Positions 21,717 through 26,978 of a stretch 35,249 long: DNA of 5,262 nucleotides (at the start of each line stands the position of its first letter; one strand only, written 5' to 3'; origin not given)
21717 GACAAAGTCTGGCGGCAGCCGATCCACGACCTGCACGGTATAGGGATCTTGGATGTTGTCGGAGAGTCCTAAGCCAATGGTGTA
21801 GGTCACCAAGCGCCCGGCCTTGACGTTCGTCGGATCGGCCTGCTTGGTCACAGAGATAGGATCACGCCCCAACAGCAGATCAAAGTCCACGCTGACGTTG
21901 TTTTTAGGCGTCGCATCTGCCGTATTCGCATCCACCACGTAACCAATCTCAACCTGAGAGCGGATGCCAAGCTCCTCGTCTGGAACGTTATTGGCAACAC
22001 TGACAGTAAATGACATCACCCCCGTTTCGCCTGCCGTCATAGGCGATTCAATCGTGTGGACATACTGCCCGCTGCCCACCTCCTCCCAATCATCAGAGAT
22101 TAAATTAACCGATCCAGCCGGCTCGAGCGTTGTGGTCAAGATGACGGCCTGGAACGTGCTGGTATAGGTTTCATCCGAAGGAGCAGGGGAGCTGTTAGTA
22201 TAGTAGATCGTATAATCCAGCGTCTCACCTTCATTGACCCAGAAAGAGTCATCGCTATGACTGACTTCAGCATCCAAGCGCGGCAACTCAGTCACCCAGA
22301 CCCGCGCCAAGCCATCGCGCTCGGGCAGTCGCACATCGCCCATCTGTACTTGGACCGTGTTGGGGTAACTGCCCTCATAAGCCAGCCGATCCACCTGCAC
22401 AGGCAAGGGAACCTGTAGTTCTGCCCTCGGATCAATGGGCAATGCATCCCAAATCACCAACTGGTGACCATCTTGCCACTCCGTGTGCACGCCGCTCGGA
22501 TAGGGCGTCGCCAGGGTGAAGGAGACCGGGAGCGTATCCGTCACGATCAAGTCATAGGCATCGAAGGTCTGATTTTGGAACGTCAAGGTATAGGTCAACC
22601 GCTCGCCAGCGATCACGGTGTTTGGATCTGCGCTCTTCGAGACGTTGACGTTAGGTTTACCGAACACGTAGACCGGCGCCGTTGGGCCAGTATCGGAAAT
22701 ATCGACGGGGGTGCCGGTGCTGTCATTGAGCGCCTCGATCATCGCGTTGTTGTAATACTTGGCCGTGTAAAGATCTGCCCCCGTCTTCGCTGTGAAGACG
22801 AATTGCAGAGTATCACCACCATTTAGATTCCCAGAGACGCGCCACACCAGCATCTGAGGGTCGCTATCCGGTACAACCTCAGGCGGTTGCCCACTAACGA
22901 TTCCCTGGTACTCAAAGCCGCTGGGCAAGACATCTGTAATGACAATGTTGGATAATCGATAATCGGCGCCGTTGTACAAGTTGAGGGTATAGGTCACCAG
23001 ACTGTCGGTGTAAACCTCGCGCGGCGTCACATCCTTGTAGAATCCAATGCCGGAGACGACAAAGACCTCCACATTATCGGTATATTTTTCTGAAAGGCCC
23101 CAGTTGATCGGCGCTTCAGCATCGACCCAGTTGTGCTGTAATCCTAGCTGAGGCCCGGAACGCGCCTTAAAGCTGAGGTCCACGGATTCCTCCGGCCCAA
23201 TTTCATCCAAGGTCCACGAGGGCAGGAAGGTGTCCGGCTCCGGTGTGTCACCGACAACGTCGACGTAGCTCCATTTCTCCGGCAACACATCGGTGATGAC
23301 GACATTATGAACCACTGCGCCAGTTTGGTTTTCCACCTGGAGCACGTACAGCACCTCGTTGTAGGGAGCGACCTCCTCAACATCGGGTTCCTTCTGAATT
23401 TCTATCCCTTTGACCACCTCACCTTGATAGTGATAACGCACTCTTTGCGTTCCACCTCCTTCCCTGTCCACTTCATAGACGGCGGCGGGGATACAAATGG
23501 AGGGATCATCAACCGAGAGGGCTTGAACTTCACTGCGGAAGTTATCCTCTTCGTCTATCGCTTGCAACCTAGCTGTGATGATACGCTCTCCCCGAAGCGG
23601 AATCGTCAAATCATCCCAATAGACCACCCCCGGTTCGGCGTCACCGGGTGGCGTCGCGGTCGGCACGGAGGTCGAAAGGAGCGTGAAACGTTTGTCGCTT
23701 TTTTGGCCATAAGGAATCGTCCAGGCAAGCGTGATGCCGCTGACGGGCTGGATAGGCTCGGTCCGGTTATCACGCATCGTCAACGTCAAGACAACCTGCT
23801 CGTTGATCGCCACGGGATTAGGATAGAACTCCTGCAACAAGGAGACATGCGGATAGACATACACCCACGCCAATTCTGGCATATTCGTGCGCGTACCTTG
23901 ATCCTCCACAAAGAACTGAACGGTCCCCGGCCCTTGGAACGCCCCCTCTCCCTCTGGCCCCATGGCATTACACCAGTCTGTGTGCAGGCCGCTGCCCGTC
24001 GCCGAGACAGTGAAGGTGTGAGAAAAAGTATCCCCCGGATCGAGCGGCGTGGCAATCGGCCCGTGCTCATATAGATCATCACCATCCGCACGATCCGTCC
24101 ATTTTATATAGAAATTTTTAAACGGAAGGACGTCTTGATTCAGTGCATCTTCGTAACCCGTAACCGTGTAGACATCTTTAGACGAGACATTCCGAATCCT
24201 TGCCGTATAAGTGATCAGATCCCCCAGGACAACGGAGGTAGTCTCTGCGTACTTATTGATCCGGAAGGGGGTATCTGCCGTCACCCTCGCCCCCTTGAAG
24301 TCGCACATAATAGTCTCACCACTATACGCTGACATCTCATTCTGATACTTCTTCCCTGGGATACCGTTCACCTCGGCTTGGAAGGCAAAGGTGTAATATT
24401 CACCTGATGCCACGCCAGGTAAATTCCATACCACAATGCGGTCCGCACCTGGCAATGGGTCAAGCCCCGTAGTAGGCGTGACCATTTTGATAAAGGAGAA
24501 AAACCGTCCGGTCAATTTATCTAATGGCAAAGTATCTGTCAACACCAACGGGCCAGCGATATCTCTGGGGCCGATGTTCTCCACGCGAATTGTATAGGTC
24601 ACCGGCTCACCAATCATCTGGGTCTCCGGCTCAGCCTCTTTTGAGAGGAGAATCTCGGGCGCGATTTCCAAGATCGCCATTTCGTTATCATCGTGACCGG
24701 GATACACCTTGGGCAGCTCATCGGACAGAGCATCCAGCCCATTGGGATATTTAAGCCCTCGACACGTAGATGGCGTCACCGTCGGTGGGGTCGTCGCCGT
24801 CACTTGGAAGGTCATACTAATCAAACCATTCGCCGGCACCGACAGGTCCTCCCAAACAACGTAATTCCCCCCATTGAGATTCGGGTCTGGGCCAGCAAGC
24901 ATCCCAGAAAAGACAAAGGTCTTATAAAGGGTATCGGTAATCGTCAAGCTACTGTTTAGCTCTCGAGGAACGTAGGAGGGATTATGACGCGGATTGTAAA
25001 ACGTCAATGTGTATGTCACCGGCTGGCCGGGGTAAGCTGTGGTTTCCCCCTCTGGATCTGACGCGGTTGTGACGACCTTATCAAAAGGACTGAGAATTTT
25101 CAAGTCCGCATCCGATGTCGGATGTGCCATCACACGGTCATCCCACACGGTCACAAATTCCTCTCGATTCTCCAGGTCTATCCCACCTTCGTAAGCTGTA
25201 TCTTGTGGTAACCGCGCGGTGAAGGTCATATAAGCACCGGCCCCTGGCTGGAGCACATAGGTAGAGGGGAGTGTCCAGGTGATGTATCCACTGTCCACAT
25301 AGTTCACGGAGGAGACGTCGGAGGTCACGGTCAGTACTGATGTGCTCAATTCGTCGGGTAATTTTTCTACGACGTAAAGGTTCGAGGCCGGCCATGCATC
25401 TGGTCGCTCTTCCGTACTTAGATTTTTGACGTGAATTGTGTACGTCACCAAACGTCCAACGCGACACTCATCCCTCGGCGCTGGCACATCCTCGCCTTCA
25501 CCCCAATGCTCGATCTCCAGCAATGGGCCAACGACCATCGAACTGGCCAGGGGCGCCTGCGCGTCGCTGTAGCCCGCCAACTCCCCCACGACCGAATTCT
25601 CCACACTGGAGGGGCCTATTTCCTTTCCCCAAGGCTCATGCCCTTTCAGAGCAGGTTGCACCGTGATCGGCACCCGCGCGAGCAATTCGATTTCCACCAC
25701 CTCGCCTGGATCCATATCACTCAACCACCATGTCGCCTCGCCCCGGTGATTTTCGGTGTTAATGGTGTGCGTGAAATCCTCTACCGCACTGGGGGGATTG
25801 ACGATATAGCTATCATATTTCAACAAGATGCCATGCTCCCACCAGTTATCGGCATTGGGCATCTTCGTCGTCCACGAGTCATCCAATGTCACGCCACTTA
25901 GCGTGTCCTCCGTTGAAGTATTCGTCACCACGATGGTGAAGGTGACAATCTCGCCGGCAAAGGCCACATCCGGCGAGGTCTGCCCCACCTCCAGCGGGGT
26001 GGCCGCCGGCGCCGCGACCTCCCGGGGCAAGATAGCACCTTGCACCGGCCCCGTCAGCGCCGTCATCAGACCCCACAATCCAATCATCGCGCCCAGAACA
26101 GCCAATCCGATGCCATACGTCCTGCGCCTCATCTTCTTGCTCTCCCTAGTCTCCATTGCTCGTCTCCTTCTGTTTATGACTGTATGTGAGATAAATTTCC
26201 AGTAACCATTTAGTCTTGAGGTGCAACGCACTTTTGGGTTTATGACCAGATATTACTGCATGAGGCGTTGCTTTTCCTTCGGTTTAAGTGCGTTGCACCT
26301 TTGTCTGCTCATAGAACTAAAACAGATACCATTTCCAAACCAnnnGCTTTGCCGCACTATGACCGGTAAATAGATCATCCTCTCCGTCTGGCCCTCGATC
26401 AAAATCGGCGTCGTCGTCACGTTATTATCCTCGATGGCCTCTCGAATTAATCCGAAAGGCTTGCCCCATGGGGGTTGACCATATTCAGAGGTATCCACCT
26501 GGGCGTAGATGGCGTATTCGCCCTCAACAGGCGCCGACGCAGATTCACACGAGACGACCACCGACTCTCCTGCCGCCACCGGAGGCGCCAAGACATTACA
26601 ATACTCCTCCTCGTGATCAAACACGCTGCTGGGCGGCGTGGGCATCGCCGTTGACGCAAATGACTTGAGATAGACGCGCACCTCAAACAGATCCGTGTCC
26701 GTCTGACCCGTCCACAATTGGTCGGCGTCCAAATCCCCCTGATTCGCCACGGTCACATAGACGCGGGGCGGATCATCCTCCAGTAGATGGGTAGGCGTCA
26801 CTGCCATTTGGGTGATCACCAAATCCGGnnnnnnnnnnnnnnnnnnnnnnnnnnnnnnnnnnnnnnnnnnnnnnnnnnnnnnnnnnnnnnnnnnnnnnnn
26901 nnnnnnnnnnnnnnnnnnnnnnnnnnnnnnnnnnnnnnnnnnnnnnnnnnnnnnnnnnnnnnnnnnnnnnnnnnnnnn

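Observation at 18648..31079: Tandem paralogous giant genes: collinear 1290-aa core, with the downstream copy extended by four extra two-domain supermodules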

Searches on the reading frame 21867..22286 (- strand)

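Call 14: search_protein_families(library=pfam, proteins=[window:21867-22286:-], max_evalue=1)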
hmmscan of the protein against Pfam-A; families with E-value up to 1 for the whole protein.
seq(140 aa): 2 families
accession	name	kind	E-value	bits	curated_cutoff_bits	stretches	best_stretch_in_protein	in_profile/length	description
PF25549.1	DUF7927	-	0.011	16.4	31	1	13-100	12-97/132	Domain of unknown function (DUF7927)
PF11453.13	DUF2950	-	0.12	12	20.2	1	79-112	224-257/274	Protein of unknown function (DUF2950)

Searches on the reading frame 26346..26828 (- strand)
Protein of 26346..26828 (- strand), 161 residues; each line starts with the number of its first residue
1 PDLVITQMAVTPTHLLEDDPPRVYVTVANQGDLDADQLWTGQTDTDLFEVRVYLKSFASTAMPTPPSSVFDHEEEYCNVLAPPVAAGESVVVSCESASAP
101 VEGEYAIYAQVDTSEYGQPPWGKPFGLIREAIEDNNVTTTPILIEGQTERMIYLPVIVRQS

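Call 14: search_protein_families(library=pfam, proteins=[window:26346-26828:-], max_evalue=1)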
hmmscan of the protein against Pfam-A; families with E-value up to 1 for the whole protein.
seq(161 aa): 1 family
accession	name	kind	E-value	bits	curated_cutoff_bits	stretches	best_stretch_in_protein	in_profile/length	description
PF07705.17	CARDB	-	4.4e-06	27.3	22.7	1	1-115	2-87/101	CARDB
